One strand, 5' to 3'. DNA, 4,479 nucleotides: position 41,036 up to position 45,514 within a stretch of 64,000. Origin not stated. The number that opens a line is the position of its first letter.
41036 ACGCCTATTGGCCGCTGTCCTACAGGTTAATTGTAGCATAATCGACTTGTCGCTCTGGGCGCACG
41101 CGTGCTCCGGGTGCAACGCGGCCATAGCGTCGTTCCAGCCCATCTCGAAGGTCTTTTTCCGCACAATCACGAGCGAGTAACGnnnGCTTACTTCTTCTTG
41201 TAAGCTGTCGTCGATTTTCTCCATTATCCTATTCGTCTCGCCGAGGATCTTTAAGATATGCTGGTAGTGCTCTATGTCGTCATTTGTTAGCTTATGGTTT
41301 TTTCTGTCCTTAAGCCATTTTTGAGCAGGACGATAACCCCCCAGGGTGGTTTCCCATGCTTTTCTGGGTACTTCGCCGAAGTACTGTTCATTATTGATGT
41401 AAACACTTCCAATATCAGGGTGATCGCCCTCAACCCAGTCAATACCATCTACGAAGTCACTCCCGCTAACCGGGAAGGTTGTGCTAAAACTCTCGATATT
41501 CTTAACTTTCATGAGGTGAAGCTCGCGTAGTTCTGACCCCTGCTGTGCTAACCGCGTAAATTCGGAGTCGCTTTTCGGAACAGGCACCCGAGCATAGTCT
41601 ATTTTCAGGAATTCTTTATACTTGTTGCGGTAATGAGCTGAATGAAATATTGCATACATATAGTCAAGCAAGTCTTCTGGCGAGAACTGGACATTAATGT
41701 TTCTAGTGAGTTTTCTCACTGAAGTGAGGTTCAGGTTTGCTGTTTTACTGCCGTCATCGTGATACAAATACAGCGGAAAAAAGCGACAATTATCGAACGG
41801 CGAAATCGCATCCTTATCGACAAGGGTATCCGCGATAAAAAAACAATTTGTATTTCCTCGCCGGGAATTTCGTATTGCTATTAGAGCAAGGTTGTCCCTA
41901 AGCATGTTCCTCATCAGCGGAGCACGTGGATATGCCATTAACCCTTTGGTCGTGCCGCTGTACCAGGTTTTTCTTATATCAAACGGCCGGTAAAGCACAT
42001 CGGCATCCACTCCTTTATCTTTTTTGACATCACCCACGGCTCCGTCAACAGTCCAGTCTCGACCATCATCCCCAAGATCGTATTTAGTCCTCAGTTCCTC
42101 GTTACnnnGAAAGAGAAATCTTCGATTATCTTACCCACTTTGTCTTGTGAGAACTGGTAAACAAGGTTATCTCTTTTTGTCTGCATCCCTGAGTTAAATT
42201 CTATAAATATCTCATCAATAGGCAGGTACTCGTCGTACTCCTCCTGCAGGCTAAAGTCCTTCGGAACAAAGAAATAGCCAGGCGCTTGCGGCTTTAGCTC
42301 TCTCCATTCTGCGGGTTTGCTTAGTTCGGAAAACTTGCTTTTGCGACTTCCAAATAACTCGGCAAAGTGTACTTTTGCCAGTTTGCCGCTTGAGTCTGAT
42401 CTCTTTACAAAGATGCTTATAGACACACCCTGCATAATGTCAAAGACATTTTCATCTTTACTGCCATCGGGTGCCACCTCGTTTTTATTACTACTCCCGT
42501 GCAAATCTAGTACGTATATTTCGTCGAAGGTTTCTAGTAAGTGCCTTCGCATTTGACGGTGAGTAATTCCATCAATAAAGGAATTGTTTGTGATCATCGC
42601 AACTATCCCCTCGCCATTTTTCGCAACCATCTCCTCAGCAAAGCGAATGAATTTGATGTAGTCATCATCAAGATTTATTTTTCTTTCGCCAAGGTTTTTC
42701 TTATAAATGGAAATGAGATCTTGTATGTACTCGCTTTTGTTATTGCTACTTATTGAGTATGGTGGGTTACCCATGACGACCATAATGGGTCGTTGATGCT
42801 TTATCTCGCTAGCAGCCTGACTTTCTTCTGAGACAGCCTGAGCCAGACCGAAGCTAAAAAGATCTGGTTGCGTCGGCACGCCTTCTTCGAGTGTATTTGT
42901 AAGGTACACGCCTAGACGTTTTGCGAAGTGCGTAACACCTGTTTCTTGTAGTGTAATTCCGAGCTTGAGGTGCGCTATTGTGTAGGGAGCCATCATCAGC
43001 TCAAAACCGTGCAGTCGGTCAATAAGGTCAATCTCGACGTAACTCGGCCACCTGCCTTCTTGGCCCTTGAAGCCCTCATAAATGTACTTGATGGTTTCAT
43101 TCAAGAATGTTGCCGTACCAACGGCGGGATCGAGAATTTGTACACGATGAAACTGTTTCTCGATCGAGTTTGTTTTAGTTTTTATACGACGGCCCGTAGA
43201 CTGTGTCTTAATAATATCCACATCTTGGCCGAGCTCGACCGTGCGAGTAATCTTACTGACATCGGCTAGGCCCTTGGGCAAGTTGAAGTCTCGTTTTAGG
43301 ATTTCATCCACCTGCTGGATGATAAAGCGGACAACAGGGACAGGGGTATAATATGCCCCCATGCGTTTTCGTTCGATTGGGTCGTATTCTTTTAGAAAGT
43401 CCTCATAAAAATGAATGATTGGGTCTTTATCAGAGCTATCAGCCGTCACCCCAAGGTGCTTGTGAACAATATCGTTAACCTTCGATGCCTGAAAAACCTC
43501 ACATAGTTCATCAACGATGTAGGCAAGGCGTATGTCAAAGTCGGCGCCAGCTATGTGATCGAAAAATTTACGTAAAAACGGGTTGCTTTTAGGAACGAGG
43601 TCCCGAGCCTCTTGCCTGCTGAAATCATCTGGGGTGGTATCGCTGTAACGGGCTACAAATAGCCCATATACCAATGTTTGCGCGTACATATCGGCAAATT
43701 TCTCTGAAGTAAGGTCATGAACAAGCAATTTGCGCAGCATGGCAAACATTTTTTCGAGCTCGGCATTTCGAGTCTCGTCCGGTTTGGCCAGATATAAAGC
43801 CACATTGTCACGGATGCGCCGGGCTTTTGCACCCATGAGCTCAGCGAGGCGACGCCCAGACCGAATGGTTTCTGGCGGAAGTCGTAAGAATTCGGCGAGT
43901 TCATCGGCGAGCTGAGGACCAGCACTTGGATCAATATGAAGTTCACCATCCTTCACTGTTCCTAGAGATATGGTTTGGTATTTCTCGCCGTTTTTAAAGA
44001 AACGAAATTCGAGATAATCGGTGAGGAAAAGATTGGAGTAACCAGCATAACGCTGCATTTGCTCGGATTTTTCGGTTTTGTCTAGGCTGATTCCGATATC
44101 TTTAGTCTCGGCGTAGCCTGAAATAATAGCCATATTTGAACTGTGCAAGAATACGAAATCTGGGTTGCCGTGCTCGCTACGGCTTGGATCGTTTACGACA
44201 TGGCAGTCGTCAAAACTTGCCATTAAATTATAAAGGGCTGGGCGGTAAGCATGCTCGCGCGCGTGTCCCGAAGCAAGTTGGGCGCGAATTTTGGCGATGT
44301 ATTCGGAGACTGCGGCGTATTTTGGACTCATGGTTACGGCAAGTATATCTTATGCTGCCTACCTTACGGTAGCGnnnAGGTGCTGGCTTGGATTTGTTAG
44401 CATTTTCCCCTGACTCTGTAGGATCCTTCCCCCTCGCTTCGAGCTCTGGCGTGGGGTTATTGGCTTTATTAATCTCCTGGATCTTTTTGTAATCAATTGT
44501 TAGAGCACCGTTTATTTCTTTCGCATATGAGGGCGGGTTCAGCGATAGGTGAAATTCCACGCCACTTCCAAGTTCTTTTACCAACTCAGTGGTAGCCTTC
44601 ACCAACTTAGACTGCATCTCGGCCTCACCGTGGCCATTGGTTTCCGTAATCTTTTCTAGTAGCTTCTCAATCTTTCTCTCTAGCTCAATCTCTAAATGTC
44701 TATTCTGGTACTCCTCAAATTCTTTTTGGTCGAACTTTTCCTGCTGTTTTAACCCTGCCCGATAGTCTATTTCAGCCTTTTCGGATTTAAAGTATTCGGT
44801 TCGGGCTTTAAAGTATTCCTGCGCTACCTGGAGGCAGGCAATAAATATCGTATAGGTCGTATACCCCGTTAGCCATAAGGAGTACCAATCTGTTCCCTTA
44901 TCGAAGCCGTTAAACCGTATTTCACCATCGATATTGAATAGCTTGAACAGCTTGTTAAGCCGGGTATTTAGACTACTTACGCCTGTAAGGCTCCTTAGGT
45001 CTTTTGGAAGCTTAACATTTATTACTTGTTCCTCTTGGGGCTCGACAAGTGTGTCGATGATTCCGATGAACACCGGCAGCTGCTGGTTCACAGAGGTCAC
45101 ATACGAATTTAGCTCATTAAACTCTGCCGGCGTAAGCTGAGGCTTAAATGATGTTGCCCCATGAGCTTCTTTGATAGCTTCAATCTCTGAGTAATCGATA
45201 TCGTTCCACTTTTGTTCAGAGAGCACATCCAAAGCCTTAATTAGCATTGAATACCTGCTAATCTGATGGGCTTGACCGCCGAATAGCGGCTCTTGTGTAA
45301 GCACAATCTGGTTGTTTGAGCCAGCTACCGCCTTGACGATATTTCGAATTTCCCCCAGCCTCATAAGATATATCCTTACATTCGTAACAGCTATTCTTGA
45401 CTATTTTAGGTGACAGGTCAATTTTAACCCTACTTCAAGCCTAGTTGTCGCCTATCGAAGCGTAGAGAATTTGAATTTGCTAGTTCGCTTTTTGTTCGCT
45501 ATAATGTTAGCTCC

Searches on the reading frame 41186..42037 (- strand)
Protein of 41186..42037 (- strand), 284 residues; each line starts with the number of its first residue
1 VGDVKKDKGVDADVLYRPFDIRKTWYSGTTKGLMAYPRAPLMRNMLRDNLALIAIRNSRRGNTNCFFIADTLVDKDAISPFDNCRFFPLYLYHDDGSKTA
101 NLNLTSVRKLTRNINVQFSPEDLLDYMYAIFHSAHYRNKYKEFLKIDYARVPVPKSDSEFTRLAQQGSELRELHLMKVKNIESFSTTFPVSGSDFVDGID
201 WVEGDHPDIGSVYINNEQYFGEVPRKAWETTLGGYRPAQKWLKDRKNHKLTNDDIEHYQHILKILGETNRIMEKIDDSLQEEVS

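Call 29: search_protein_families(library=pfam, proteins=[window:41186-42037:-], max_evalue=0.01)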
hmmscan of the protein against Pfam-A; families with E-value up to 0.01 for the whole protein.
window:41186-42037:- (284 aa): 1 family
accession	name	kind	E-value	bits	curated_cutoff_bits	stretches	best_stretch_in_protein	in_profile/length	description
PF18135.7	Type_ISP_C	-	1.8e-60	205.3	25.9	1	13-273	79-341/342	Type ISP C-terminal specificity domain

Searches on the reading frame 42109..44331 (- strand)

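Call 31: search_protein_families(library=pfam, proteins=[window:42109-44331:-], max_evalue=0.01)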
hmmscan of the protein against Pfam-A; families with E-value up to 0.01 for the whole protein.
window:42109-44331:- (741 aa): 4 families
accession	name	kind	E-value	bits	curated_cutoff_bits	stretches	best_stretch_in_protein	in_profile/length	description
PF02384.22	N6_Mtase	-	9.5e-13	48.6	20.4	2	395-600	46-203/311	N-6 DNA Methylase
PF07669.17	Eco57I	-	9.4e-10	39.3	25.3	1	508-610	66-165/171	Eco57I restriction-modification methylase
PF20473.4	MmeI_Mtase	-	3.1e-09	36.8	27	1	384-601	8-218/259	MmeI, DNA-methyltransferase domain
PF18135.7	Type_ISP_C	-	0.009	15.6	25.9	0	707-739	1-33/342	Type ISP C-terminal specificity domain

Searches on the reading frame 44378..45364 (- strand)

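Call 31: search_protein_families(library=pfam, proteins=[window:44378-45364:-], max_evalue=0.01)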
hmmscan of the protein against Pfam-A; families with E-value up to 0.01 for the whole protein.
window:44378-45364:- (329 aa): 1 family
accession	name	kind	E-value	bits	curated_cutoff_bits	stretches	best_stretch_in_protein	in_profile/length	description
PF25481.1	Nucleoprot-TPR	-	0.0024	18.3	27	1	195-261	2-63/80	Nucleoprotein TPR-like domain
